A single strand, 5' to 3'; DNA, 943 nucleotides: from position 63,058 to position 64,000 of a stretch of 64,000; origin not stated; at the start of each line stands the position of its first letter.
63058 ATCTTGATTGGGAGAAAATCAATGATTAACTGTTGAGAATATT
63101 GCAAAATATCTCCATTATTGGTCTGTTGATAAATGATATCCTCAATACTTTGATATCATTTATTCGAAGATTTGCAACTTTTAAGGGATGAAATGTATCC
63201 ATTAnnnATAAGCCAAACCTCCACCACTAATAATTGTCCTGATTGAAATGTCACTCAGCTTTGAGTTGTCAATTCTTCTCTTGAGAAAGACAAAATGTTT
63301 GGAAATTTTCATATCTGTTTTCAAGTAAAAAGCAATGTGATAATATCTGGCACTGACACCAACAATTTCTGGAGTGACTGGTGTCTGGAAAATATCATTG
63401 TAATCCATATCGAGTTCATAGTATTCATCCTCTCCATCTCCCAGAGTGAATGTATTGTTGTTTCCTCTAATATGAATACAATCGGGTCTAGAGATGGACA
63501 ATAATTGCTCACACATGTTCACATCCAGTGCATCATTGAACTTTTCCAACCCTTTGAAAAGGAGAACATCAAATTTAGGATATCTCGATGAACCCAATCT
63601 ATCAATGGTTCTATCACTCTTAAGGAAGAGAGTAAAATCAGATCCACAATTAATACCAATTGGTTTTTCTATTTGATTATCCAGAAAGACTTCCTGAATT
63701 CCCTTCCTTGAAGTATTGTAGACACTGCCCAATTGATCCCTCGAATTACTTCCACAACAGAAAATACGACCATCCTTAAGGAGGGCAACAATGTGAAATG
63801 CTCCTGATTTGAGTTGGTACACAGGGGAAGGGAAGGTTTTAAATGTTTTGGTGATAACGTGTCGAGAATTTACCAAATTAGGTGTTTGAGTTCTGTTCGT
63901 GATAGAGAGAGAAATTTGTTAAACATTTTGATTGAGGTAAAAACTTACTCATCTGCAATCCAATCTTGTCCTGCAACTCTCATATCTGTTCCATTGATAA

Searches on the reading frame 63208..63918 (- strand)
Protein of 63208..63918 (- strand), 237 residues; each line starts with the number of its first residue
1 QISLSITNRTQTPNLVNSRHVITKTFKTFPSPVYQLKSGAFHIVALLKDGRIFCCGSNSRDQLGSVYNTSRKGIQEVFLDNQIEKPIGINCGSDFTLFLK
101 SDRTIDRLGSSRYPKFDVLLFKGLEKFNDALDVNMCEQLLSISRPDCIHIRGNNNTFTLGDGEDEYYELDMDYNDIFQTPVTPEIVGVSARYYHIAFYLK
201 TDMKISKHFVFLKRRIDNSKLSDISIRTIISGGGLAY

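Call 34: search_protein_families(library=pfam, max_evalue=0.01, proteins=[window:63208-63918:-])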
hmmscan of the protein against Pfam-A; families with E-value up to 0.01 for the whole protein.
window:63208-63918:- (237 aa): 3 families
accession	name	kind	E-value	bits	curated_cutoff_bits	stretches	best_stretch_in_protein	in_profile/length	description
PF13540.12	RCC1_2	-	4.3e-12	45.9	22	1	35-62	3-30/30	Regulator of chromosome condensation (RCC1) repeat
PF25390.1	WD40_RLD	-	4.9e-10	39.7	150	1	30-109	88-271/363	RCC1-like domain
PF00415.24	RCC1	-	4.3e-06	27.6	21.7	1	49-99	1-50/50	Regulator of chromosome condensation (RCC1) repeat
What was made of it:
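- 63893..63948 (-): RCC1 gene first intron (56 nt, GTAAGT..ACAG). It follows a 35-nt first exon at 63949-63983. RCC1 repeats are found in the downstream exon (call 34).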
